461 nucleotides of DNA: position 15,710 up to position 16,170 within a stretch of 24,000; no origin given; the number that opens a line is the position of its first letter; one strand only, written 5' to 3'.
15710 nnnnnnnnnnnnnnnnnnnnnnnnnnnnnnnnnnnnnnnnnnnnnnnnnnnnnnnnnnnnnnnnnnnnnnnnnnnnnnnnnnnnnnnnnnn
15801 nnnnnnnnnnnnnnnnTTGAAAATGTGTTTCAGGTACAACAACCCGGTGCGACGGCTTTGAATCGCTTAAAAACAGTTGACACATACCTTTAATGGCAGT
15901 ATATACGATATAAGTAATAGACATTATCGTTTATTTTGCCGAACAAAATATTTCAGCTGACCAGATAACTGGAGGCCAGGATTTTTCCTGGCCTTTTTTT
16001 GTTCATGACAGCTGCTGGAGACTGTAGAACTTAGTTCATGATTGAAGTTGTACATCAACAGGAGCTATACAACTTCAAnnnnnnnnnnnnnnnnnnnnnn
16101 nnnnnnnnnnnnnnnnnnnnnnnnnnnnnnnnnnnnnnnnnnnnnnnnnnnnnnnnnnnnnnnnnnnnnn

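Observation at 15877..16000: Copy C: promoter, structured leader, motif and terminator ahead of the Nfu-methyltransferase-nitrogenase-like operon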

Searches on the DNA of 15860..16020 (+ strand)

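Call 22: search_rna_families(source=window, start=15860, end=16020, threshold=evalue, max_evalue=10, show_alignments=5)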
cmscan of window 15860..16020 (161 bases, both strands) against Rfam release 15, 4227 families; matches with E-value up to 10: 21.
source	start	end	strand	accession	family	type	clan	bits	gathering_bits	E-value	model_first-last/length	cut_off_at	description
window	15931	16005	+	RF02969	DUF3800-I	Gene; sRNA;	-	24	44.2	0.063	1-115/115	no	DUF3800-I RNA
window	15910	15998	+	RF02394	sau-63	Gene; sRNA;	-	21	100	0.047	1-98/98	no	Staphylococcus sRNA sau-63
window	15946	16001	+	RF02651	SorY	Gene; sRNA;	-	20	111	0.032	1-83/83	no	Singlet oxygen resistance RNA Y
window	15876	16008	+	RF00121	MicC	Gene; sRNA;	-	19.6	90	0.65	1-123/123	no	MicC RNA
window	15902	16001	+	RF00444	PrrF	Gene; sRNA;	-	19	90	0.28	1-150/150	no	PrrF RNA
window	15967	16020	+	RF01730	Termite-leu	Cis-reg;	-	18.1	51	0.088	1-48/78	3'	Termite-leu RNA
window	15928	16001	+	RF02630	Hrs12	Gene; sRNA;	-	17.7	70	0.97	1-87/87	no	Hfq-regulated sRNA 12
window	15926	16013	+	RF02606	AbsR28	Gene; sRNA;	-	17.5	50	0.051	1-180/180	no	Acinetobacter sRNA 28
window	15973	15999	-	RF02053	STnc430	Gene; sRNA;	-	17.2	47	1.3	125-151/162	no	Enterobacterial sRNA STnc430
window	15952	16000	+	RF00057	RyhB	Gene; sRNA;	-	16.8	55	0.6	1-67/67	no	RyhB RNA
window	15972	16006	-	RF00617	cHP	Cis-reg;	CL00129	16.6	40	0.32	1-45/45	no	Flavivirus capsid hairpin cHP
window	15898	16000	+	RF00111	SdsR_RyeB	Gene; sRNA;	CL00105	15.2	38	1.9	1-100/100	no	SdsR_RyeB RNA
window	15891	15989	+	RF03534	sRNA71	Gene; sRNA;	-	15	50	6.8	1-104/104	no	Staphylococcus sRNA71 small RNA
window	15932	16000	+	RF02345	ar15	Gene; sRNA;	CL00108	14.6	40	0.67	1-112/112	no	Alphaproteobacterial ar15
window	15972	15997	+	RF03790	MIR8008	Gene; miRNA;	-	14.6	66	1.9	1-55/55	no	MIR8008 microRNA precursor family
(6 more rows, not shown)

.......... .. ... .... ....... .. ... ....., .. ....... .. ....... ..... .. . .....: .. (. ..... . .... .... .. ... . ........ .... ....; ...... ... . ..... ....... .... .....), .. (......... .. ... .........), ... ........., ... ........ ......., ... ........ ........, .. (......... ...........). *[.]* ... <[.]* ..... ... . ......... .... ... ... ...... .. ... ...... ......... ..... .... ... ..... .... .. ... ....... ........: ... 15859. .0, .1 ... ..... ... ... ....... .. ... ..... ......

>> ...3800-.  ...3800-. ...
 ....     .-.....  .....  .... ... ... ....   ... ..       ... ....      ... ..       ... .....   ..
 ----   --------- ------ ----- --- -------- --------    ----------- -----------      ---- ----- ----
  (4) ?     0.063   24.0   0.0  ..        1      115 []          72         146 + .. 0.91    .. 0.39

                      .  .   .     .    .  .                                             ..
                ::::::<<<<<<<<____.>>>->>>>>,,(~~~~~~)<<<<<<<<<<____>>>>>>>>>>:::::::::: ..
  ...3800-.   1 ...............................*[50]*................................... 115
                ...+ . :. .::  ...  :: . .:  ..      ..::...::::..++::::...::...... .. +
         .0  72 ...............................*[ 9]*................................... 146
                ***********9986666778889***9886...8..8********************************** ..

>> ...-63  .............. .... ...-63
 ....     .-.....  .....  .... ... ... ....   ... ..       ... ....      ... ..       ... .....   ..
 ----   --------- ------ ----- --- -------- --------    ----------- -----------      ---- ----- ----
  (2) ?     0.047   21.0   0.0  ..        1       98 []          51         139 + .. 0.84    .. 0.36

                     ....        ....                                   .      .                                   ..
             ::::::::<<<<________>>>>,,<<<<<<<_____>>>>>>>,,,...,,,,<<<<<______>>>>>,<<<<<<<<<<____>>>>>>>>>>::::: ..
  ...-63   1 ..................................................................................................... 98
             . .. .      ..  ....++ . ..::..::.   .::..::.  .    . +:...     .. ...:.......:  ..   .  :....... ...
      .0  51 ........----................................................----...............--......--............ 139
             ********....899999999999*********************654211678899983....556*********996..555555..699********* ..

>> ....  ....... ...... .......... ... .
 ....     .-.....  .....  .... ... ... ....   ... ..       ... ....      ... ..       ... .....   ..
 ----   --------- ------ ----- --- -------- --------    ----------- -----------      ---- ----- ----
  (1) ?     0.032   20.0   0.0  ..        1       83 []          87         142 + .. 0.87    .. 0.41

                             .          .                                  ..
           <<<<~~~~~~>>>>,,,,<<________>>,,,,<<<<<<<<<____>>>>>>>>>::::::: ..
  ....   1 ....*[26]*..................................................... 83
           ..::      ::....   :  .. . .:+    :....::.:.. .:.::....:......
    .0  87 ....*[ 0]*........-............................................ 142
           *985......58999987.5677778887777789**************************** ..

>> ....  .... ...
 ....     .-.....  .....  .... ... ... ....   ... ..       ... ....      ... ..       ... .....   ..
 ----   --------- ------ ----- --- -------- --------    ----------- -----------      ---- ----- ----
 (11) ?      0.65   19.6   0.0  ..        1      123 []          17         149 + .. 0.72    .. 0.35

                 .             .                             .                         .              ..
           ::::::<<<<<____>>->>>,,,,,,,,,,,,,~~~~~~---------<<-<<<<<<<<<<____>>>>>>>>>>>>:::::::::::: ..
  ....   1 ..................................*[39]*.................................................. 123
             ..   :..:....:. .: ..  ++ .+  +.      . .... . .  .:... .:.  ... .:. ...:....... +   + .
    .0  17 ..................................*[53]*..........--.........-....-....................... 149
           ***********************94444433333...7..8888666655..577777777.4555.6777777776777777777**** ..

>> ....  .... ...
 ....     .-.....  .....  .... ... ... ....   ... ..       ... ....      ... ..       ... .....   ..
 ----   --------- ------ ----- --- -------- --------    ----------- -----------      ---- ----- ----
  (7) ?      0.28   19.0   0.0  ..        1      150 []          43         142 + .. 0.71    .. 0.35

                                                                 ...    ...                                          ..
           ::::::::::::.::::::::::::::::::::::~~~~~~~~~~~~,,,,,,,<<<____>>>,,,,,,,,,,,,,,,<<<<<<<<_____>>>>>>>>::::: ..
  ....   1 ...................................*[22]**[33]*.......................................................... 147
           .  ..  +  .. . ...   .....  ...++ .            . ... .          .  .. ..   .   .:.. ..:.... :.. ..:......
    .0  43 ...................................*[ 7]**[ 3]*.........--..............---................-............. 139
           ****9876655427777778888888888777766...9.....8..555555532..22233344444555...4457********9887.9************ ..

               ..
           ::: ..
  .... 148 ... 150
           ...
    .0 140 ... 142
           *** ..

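Call 53: build_rna_model(alignment_id=A1, structure=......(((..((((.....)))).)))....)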
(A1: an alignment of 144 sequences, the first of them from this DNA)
Model R1 built from alignment A1 (144 sequences, 32 columns); structure: as given.
model positions 31; base pairs 7; branch points 0; effective number of sequences 144; information 1.015 bits per position. Calibrated on 0.2 Mb of random sequence (short: E-values are rough).
structure used (alignment columns):
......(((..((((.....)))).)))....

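Call 54: search_with_rna_model(model_id=R1, source=window, filters=off, max_evalue=10, show_alignments=8)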
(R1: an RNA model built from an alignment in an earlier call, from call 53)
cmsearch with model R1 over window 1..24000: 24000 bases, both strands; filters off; matches with E-value up to 10: 43.
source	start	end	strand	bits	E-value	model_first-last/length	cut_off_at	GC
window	15950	15980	+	36.8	3.6e-08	1-31/31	no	0.52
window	6281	6311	+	34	2.2e-07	1-31/31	no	0.65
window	4792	4822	-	26.2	2.8e-05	1-31/31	no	0.55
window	6140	6171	-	26.1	3.2e-05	1-31/31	no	0.59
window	17243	17274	+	20.2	0.0013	1-31/31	no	0.59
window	18011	18032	-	13.9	0.071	1-31/31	no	0.77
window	18309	18329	+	10.6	0.55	1-31/31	no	0.67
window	20925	20940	-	10.4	0.64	10-24/31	no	0.62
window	6766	6789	+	10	0.82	1-31/31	no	0.71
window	9218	9240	-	9.8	0.94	1-31/31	no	0.7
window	10366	10395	+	9.5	1.1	1-31/31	no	0.57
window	21109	21127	-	9.3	1.3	1-31/31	no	0.74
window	8935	8965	+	9.2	1.3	1-31/31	no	0.68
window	20776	20802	+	8.9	1.6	1-31/31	no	0.74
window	3524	3544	+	8.6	1.9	1-31/31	no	0.67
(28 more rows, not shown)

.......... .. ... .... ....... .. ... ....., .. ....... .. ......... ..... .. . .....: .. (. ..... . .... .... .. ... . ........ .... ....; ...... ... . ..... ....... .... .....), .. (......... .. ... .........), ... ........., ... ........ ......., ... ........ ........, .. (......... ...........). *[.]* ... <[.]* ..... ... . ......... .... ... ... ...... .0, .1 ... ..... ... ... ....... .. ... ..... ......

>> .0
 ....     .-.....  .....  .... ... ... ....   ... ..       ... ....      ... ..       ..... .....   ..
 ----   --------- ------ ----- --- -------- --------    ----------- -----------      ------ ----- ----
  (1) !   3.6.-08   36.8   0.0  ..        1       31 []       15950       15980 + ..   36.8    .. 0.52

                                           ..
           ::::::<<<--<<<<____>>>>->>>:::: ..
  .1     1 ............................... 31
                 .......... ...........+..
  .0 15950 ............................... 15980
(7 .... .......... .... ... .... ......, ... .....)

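Call 57: search_with_rna_model(model_id=R1, sources=[L005, L012, L106, L044, L054, L013, L016, L075, L078, L030, L100, L102, L087, L096, L057, L098, L067, L029, L061, L055, L112, L035, L086, L025, L020, L118, L062, L073, L028, L077, L032, L066, L059, L047, L058], max_evalue=0.05)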
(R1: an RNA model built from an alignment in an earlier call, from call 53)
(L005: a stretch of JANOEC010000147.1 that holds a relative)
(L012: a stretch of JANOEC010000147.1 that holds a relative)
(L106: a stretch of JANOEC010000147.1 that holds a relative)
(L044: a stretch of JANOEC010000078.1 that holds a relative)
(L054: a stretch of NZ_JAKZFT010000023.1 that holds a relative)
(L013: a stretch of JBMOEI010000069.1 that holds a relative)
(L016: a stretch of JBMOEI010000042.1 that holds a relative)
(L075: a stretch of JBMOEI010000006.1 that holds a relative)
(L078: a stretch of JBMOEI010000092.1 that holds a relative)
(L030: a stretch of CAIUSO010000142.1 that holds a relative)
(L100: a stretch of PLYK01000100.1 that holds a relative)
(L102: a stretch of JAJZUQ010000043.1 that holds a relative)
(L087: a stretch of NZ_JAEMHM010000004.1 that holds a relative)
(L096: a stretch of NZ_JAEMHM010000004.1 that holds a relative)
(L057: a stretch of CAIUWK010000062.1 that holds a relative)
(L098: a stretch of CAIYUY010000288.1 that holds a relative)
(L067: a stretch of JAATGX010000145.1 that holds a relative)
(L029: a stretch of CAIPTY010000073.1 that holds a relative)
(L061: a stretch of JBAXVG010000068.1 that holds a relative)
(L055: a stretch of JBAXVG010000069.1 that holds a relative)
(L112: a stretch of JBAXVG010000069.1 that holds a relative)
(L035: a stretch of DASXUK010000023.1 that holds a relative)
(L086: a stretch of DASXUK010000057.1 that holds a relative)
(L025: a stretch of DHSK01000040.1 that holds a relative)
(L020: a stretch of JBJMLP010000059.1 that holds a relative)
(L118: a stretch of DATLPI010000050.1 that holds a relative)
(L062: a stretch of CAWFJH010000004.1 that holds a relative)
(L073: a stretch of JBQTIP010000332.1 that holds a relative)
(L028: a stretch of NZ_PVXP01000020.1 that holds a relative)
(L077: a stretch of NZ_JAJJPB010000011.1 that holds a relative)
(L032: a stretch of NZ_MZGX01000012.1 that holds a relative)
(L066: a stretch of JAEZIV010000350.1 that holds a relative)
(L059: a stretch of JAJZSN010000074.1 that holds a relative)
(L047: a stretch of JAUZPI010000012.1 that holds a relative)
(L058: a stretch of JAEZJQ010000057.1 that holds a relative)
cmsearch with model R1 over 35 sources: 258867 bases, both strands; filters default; matches with E-value up to 0.05: 70.
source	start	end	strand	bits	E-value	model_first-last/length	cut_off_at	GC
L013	3694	3725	+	41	2.8e-08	1-31/31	no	0.62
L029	1990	2021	-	40.5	3.6e-08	1-31/31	no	0.59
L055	499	530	-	40.4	4e-08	1-31/31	no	0.5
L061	3295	3325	-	40.2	4.6e-08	1-31/31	no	0.61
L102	1433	1463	-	40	5e-08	1-31/31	no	0.58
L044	3860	3891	-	39.7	6e-08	1-31/31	no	0.53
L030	5848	5879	+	39.6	6.5e-08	1-31/31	no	0.5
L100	7225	7256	+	39.3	7.7e-08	1-31/31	no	0.56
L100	964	994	+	39.3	7.8e-08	1-31/31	no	0.65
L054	2900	2930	-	39.3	8.1e-08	1-31/31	no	0.55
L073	1506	1536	+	39.1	9e-08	1-31/31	no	0.65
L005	1507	1538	-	38.9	1e-07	1-31/31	no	0.56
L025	413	444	+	38.8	1.1e-07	1-31/31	no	0.59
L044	1313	1344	-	38.6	1.2e-07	1-31/31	no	0.5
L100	2601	2632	+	38.3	1.5e-07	1-31/31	no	0.66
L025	228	258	-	38.2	1.6e-07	1-31/31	no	0.48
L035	636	666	+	38.1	1.7e-07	1-31/31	no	0.61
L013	416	446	+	37.9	1.9e-07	1-31/31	no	0.55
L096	7950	7980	-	37.9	2e-07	1-31/31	no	0.58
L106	982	1012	-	37.8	2.1e-07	1-31/31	no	0.52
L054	1394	1424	-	37.7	2.2e-07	1-31/31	no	0.45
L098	4583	4614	+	37.7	2.2e-07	1-31/31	no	0.53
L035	5377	5408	+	37.7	2.2e-07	1-31/31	no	0.59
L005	3069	3099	+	37.4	2.7e-07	1-31/31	no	0.55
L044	7018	7049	-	37.1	3.2e-07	1-31/31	no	0.56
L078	5152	5183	+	37.1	3.2e-07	1-31/31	no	0.53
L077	2934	2965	+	36.5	4.7e-07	1-31/31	no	0.5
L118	4735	4766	-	36.5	4.8e-07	1-31/31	no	0.62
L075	5446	5476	+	36.2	5.5e-07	1-31/31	no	0.48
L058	746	777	-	36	6.4e-07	1-31/31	no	0.53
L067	5729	5759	+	36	6.4e-07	1-31/31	no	0.68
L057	2599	2630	-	36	6.5e-07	1-31/31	no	0.59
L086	2596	2627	+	35.5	8.6e-07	1-31/31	no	0.59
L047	4485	4516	-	35.1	1.1e-06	1-31/31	no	0.5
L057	3754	3784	-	35.1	1.1e-06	1-31/31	no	0.61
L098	3238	3268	+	35.1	1.1e-06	1-31/31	no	0.61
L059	7086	7117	+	35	1.2e-06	1-31/31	no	0.56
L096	1058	1088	+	34.2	2e-06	1-31/31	no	0.58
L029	7424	7455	-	34.2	2e-06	1-31/31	no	0.66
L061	1693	1724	-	34.2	2e-06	1-31/31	no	0.66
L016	5342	5372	+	33.9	2.4e-06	1-31/31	no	0.52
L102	95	125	-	33.7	2.7e-06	1-31/31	no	0.65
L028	7399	7430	-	33.6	2.8e-06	1-31/31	no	0.5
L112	1677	1708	-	33.3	3.6e-06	1-31/31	no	0.56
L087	3721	3751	-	32.9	4.5e-06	1-31/31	no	0.61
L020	3288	3318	+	32.8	4.8e-06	1-31/31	no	0.74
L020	2950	2980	+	32.1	7.6e-06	1-31/31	no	0.74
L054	6143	6174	-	31.9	8.8e-06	1-31/31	no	0.5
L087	4534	4564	+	31.5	1.1e-05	1-31/31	no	0.58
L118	6377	6407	+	31.5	1.1e-05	1-31/31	no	0.68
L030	4134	4165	+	31.4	1.2e-05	1-31/31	no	0.44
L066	7463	7494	+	31.2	1.3e-05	1-31/31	no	0.56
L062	4765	4795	-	31.2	1.3e-05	1-31/31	no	0.74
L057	3868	3898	-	29.5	3.8e-05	1-31/31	no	0.55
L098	3125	3155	+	29.5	3.8e-05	1-31/31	no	0.55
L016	6287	6317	+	29.5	3.9e-05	1-31/31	no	0.58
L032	4754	4785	+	29.4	4.2e-05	1-31/31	no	0.47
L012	7781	7811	-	29.4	4.2e-05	1-31/31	no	0.61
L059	6479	6510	+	29.3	4.4e-05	1-31/31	no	0.47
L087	7123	7153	+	28.4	7.7e-05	1-31/31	no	0.68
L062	6538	6568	+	26.2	0.00032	1-31/31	no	0.68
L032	7230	7260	+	26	0.00037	1-31/31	no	0.35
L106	7925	7955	-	25.3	0.00056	1-31/31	no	0.55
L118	6300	6330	+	23.3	0.002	1-31/31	no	0.84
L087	3637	3667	-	22.6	0.003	1-31/31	no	0.61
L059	348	378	+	22.6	0.003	1-31/31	no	0.48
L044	2765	2796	-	22.4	0.0035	1-31/31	no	0.56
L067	5590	5621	+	21.6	0.0058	1-31/31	no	0.47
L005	4426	4456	+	20.9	0.0091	1-31/31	no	0.55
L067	4074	4104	+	20.4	0.012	1-31/31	no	0.68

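Call 81: search_with_rna_model(model_id=R1, sources=[L128], filters=off, max_evalue=1, show_alignments=6)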
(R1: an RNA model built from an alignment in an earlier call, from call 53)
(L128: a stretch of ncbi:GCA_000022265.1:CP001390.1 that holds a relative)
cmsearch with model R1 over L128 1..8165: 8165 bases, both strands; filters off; matches with E-value up to 1: 3.
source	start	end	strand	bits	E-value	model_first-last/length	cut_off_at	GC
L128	5164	5195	+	31.3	3.8e-07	1-31/31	no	0.56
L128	5205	5231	-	10.5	0.2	1-31/31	no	0.44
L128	5642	5662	-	8.8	0.6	1-31/31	no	0.67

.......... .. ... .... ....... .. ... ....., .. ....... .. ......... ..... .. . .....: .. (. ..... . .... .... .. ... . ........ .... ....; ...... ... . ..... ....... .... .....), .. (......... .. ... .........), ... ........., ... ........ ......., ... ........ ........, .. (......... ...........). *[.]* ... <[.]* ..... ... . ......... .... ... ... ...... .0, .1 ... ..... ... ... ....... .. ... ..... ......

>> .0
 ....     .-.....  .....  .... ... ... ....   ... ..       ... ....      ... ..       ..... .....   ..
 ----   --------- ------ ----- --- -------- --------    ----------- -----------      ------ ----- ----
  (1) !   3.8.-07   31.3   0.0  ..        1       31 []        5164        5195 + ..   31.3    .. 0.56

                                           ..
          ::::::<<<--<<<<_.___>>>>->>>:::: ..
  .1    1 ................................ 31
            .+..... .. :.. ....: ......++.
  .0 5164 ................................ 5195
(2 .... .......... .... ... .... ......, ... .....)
